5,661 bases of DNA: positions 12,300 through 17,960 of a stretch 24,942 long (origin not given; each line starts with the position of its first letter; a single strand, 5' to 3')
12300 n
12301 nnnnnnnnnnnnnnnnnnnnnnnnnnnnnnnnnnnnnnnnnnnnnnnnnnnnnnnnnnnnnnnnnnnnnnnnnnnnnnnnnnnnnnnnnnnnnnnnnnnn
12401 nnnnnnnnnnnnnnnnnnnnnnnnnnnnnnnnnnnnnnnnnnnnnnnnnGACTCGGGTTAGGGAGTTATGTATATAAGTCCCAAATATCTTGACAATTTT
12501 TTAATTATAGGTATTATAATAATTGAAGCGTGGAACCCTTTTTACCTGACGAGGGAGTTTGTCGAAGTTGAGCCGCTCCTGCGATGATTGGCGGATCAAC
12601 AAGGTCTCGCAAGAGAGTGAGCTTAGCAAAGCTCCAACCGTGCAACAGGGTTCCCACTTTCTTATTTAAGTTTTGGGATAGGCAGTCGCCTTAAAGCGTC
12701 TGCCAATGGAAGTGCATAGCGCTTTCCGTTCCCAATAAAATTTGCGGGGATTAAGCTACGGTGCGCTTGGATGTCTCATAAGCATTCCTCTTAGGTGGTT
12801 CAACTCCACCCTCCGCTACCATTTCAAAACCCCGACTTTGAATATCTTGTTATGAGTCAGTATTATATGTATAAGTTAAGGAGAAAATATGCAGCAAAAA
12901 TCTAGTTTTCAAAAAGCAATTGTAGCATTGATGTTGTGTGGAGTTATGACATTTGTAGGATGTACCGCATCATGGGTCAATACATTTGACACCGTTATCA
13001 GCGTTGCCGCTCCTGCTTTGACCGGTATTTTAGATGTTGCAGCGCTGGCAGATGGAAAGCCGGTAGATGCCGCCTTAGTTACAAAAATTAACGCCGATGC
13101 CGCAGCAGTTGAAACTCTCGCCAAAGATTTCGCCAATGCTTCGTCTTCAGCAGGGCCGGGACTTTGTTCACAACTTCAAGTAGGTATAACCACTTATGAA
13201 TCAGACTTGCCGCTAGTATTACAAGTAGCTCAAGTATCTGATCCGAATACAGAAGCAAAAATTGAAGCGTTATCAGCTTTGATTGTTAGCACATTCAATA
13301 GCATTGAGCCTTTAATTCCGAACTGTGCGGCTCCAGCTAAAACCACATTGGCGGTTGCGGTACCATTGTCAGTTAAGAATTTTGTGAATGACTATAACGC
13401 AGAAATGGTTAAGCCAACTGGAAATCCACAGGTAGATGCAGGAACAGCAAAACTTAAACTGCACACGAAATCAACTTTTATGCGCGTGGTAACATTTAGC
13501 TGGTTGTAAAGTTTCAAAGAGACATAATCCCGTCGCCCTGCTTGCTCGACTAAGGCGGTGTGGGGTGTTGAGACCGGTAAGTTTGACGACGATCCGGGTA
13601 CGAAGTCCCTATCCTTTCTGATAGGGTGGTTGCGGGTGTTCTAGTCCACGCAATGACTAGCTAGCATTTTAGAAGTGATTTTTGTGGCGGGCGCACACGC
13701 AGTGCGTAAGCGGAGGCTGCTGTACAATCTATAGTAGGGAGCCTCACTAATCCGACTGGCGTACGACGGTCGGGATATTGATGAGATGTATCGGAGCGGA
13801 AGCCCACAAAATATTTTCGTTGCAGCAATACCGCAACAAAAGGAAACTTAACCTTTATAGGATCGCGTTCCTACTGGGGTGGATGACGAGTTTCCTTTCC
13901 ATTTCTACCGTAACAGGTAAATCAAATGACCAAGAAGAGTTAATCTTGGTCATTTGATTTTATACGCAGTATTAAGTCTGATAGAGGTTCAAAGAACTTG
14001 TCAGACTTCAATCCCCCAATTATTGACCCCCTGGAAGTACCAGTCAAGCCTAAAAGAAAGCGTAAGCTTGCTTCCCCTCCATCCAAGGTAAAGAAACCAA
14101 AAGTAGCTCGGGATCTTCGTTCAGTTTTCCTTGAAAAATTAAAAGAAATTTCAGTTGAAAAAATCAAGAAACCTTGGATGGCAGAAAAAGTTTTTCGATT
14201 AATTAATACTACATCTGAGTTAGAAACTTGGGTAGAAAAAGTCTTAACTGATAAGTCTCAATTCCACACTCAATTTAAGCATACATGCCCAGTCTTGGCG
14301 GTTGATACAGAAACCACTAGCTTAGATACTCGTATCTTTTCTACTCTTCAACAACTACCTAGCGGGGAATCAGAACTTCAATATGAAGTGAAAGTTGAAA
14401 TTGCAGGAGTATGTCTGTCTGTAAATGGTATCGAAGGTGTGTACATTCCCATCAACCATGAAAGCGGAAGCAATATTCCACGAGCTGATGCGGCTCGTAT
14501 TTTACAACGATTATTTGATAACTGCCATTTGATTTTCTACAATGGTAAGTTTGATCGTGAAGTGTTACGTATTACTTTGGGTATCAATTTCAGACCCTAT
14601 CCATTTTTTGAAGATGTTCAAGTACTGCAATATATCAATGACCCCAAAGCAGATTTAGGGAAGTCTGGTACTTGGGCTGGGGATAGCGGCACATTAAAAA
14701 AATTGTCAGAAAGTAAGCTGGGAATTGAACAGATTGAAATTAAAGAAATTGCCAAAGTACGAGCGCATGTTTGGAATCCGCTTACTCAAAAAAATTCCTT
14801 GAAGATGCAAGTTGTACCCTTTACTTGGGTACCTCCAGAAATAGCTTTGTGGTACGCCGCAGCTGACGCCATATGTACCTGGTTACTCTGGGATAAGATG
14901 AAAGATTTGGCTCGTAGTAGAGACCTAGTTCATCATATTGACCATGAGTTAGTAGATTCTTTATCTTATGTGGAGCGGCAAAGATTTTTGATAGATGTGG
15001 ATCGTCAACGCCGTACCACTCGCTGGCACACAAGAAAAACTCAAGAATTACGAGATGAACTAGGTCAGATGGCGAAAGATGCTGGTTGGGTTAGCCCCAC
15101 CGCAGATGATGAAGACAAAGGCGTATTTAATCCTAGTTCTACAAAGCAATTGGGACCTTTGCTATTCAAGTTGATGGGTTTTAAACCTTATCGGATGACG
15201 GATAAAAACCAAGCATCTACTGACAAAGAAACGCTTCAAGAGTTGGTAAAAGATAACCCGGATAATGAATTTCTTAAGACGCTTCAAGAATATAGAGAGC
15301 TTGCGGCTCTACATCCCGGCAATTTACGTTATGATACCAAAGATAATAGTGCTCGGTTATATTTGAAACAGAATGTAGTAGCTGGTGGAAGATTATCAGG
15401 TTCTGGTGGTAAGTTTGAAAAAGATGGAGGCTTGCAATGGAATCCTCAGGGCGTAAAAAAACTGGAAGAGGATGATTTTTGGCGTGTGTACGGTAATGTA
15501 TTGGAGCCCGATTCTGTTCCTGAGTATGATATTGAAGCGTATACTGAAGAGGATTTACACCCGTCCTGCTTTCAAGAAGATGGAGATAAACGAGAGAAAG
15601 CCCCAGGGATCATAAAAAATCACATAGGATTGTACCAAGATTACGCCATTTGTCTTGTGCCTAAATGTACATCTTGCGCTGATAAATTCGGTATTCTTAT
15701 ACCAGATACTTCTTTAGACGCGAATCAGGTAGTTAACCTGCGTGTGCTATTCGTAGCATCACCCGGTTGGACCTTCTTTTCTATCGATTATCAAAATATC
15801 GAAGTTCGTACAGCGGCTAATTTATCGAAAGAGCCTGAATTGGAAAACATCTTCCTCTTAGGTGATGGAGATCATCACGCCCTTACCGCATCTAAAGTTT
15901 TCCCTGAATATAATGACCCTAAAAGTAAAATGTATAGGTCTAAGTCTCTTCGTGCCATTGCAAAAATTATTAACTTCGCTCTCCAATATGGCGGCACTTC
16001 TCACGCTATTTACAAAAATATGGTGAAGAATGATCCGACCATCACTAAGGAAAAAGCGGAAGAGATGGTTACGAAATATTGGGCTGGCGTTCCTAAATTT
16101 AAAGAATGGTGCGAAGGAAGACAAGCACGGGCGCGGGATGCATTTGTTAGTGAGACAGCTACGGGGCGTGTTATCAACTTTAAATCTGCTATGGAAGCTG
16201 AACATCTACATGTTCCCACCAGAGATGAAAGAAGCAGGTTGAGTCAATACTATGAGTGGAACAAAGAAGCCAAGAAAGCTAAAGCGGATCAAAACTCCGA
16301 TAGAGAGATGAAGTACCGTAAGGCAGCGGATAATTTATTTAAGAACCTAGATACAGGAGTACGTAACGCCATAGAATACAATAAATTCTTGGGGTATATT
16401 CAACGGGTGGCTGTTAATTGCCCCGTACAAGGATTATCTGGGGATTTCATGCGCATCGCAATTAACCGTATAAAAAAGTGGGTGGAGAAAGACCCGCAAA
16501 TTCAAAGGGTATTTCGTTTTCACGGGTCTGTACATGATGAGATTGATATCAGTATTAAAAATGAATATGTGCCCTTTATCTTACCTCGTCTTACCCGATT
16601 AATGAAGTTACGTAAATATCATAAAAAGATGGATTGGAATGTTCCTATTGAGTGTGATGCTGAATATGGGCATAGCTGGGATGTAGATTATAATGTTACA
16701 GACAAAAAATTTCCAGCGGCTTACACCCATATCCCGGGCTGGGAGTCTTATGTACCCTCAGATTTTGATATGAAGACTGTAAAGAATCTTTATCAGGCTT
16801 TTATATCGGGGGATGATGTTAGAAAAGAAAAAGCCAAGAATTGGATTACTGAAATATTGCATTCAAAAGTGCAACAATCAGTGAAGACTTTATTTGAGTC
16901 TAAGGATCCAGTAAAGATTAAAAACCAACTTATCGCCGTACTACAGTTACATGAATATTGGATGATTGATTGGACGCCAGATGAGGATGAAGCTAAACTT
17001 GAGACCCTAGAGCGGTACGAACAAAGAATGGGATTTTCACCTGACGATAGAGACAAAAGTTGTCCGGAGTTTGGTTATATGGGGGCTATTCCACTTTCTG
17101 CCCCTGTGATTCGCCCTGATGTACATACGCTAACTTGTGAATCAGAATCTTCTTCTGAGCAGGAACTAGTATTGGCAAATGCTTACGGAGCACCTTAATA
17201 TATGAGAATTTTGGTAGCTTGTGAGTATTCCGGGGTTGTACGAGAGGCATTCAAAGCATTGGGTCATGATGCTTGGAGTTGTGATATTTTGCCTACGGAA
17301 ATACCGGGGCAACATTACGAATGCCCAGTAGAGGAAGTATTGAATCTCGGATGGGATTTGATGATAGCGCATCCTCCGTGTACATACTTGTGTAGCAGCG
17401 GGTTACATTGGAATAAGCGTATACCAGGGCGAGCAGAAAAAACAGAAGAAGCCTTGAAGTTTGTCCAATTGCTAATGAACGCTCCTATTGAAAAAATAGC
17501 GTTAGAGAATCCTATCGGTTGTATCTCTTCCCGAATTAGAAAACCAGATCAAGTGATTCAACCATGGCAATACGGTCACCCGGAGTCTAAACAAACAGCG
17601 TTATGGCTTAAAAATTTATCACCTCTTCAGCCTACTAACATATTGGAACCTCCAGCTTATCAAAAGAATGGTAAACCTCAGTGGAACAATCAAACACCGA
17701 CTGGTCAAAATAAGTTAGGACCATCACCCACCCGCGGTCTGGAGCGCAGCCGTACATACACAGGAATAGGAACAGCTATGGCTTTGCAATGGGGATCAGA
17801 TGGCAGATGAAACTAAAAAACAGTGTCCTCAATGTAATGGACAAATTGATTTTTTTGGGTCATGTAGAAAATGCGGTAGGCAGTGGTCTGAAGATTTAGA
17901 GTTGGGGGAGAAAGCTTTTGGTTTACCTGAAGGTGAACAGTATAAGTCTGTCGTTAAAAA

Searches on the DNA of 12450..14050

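Call 28: search_rna_families(source=window, start=12450, end=14050, threshold=evalue, max_evalue=10, show_alignments=4)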
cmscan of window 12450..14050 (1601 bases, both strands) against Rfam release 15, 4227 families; matches with E-value up to 10: 4.
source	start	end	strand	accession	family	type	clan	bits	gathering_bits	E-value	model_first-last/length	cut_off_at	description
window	12744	12816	+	RF01852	tRNA-Sec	Gene; tRNA;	CL00001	22.1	47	0.19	1-91/91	no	Selenocysteine transfer RNA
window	12803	12939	-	RF01931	bxd_3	Gene; lncRNA;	-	20.6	70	9.5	1-137/137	no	Bithoraxoid conserved region 3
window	12878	12913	-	RF02721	sca_ncR26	Gene; snRNA; snoRNA; scaRNA;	-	19.4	37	5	1-68/68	no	Small Cajal body specific RNA ncR26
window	13041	13102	+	RF01622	ceN22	Gene; snRNA; snoRNA; CD-box;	-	17.6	45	3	1-76/76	no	Nematode snoRNA ceN22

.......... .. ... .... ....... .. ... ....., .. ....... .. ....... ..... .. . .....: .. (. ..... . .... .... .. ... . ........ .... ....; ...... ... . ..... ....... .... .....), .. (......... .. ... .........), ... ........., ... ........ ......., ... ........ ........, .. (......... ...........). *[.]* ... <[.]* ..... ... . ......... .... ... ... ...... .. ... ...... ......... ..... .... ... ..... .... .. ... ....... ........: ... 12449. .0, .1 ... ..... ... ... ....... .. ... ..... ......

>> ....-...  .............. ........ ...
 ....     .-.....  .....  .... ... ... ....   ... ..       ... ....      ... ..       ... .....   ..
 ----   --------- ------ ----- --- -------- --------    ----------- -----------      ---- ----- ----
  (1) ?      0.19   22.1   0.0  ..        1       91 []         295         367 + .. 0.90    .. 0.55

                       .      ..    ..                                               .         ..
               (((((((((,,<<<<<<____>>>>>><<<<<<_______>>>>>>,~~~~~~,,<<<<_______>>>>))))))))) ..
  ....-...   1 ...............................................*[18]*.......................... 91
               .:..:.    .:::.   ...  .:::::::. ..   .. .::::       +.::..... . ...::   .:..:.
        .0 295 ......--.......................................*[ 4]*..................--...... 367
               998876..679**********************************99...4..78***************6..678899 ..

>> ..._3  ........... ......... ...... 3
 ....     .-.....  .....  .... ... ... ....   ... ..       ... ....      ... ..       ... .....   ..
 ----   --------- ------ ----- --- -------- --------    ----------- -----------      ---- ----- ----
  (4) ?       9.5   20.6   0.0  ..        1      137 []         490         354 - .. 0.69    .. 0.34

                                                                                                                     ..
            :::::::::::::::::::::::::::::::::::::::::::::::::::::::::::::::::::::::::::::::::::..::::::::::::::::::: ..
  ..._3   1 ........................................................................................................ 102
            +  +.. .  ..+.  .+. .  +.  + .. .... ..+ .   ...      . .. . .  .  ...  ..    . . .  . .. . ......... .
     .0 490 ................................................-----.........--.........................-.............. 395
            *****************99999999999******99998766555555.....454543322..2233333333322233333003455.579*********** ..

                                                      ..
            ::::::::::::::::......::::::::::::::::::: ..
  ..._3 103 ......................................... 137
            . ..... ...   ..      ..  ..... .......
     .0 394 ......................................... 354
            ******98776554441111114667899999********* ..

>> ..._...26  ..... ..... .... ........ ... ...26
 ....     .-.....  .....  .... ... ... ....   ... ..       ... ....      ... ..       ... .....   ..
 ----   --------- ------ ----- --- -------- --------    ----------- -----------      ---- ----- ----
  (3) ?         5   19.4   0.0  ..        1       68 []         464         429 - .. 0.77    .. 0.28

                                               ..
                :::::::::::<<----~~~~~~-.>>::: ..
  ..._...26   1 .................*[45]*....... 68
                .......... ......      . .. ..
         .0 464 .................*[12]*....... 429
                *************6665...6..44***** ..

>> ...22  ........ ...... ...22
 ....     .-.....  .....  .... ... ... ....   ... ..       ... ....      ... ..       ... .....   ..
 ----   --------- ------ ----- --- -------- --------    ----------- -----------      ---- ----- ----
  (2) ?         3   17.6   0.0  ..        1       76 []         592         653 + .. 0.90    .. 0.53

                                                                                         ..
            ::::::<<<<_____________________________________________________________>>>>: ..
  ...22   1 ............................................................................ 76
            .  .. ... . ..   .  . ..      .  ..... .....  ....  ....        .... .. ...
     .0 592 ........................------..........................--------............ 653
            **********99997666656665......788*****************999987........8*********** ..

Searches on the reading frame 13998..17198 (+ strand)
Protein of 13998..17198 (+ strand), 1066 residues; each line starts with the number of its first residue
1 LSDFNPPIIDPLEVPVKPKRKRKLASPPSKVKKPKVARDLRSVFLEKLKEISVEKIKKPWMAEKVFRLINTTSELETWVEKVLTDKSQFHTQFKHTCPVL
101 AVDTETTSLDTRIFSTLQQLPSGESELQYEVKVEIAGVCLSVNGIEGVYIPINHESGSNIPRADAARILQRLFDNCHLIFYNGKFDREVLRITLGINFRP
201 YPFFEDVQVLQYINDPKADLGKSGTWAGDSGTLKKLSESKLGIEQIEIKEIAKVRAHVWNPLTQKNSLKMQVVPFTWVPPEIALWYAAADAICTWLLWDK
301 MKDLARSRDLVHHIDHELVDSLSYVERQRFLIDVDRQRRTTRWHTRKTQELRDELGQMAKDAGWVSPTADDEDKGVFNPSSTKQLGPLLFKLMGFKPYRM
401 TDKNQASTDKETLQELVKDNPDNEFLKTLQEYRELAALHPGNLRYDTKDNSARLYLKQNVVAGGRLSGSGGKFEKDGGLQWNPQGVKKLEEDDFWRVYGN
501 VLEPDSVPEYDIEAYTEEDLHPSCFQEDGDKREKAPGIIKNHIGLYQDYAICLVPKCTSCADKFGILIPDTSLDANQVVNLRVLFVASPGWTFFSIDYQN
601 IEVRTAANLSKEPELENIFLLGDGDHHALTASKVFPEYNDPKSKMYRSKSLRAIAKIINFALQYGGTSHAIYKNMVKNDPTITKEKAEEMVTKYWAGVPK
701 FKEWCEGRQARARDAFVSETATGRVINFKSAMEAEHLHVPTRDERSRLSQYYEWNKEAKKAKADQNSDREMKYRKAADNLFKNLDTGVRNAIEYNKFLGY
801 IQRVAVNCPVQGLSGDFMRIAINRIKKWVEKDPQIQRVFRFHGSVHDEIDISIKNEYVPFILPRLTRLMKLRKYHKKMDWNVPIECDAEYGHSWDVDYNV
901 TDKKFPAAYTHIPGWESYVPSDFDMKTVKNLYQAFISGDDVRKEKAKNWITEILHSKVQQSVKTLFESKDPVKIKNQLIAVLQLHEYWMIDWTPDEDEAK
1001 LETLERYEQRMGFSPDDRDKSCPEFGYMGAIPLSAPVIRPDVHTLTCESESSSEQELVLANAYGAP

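Call 6: search_protein_families(library=pfam, proteins=[window:13998-17198:+])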
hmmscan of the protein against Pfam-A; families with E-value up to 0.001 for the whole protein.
window:13998-17198:+ (1066 aa): 2 families
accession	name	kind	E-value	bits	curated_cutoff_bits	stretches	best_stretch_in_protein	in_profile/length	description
PF00476.26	DNA_pol_A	-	1.4e-47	162.9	34.3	2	577-895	137-380/381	DNA polymerase family A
PF01612.26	DNA_pol_A_exo1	-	2.7e-12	47.3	23.6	1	69-303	4-170/173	3'-5' exonuclease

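Call 11: find_related_loci(query=window:13998-17198:+, collection=viral_contigs, flank=10000)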
Query window:13998-17198:+ (1066 aa) in viral_contigs; peptide patterns used: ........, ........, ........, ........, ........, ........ (x = any residue, [..] = any of these).
9 stretches matched a pattern; 7 encode a relative of the query (tblastn E <= 1e-3); 7 distinct loci.
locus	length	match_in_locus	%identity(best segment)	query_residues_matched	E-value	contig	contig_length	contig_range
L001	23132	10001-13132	60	22-1057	0e+0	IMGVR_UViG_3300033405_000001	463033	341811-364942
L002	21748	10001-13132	58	39-1051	0e+0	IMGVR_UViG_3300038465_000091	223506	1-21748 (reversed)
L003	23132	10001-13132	58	39-1051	0e+0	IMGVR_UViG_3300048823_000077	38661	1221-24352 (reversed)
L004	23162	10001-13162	57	39-1058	0e+0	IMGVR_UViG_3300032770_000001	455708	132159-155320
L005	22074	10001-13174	57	39-1065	0e+0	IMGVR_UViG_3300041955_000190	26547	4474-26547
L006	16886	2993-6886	72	7-1040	0e+0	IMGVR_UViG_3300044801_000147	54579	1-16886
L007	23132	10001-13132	57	39-1051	0e+0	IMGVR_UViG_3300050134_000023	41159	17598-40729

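Call 16: find_related_loci(query=window:13998-17198:+, collection=metagenome_contigs, flank=10000)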
Query window:13998-17198:+ (1066 aa) in metagenome_contigs; peptide patterns used: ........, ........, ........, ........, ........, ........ (x = any residue, [..] = any of these).
54 stretches matched a pattern; 29 encode a relative of the query (tblastn E <= 1e-3); 28 distinct loci.
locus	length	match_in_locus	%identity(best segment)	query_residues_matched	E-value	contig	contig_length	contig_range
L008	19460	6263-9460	100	1-1066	0e+0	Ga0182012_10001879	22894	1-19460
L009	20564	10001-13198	100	1-1066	0e+0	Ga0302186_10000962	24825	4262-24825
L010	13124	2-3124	100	26-1066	0e+0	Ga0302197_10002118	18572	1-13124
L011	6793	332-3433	72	38-1066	0e+0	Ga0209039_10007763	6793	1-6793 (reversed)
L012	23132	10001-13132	60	22-1057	0e+0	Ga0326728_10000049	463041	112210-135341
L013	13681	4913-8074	57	39-1065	0e+0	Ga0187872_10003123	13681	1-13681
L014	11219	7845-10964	57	39-1051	0e+0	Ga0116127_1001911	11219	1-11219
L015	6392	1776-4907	58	39-1051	0e+0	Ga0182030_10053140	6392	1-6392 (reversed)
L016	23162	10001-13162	57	39-1058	0e+0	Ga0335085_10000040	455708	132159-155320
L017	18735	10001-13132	57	39-1051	0e+0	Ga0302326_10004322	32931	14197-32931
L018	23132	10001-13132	57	39-1051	0e+0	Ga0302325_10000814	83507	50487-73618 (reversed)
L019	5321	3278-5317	59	39-695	0e+0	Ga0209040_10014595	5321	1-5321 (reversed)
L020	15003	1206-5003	56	39-1048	0e+0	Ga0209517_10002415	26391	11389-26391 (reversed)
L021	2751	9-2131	62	345-1066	0e+0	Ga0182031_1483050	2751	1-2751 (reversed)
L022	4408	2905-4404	56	39-513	0e+0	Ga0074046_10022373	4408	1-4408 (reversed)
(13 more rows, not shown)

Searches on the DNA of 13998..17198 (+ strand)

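Call 30: search_rna_families(source=L001, start=4200, end=5300, threshold=evalue, max_evalue=1, show_alignments=5)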
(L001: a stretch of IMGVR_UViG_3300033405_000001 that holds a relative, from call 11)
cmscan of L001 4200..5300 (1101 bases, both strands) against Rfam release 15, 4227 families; matches with E-value up to 1: 4.
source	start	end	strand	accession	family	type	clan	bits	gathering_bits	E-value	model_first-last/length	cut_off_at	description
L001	5187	5260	+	RF00005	tRNA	Gene; tRNA;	CL00001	64.5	29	1.7e-13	1-71/71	no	tRNA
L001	4857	4928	+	RF00005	tRNA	Gene; tRNA;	CL00001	46.6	29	1.5e-08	1-71/71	no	tRNA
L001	4349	4435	+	RF01852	tRNA-Sec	Gene; tRNA;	CL00001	23.5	47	0.055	1-91/91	no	Selenocysteine transfer RNA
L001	4236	4317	+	RF00005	tRNA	Gene; tRNA;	CL00001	22.6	29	0.062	3-68/71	no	tRNA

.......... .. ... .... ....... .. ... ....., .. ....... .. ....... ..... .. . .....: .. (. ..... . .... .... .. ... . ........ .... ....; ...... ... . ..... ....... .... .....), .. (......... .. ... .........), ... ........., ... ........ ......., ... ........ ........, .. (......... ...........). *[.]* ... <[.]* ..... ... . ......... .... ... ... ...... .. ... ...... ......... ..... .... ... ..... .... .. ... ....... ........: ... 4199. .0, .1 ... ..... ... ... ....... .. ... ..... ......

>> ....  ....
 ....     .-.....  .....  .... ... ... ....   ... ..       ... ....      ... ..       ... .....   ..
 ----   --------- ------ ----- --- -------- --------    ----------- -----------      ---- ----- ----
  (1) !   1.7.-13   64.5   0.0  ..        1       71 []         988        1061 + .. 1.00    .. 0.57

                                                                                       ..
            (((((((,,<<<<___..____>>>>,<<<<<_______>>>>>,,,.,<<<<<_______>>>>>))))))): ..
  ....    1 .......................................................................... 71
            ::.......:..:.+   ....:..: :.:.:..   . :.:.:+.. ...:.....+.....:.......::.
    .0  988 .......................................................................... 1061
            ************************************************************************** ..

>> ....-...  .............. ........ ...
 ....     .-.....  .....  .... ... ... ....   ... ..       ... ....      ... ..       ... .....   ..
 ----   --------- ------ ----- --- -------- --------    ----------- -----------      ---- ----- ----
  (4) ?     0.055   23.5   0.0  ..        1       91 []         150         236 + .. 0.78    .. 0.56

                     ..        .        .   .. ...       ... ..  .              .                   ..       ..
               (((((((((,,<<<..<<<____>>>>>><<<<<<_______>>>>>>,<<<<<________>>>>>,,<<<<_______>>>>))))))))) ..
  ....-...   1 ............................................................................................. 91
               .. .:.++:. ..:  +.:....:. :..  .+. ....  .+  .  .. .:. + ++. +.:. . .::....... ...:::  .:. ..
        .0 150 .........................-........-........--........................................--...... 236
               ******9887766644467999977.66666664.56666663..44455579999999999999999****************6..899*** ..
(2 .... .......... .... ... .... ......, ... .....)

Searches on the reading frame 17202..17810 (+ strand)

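Call 64: search_protein_families(library=phrogs, proteins=[window:17202-17810:+], max_evalue=0.00001)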
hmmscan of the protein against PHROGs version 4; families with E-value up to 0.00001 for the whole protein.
window:17202-17810:+ (202 aa): 2 families
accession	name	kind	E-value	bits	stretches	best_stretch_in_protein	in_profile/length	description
phrog_757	-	other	2.1e-57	195.1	1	1-199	15-220/247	DNA methyltransferase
phrog_27471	-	unknown function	1.8e-31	109.2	1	92-198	1-93/93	-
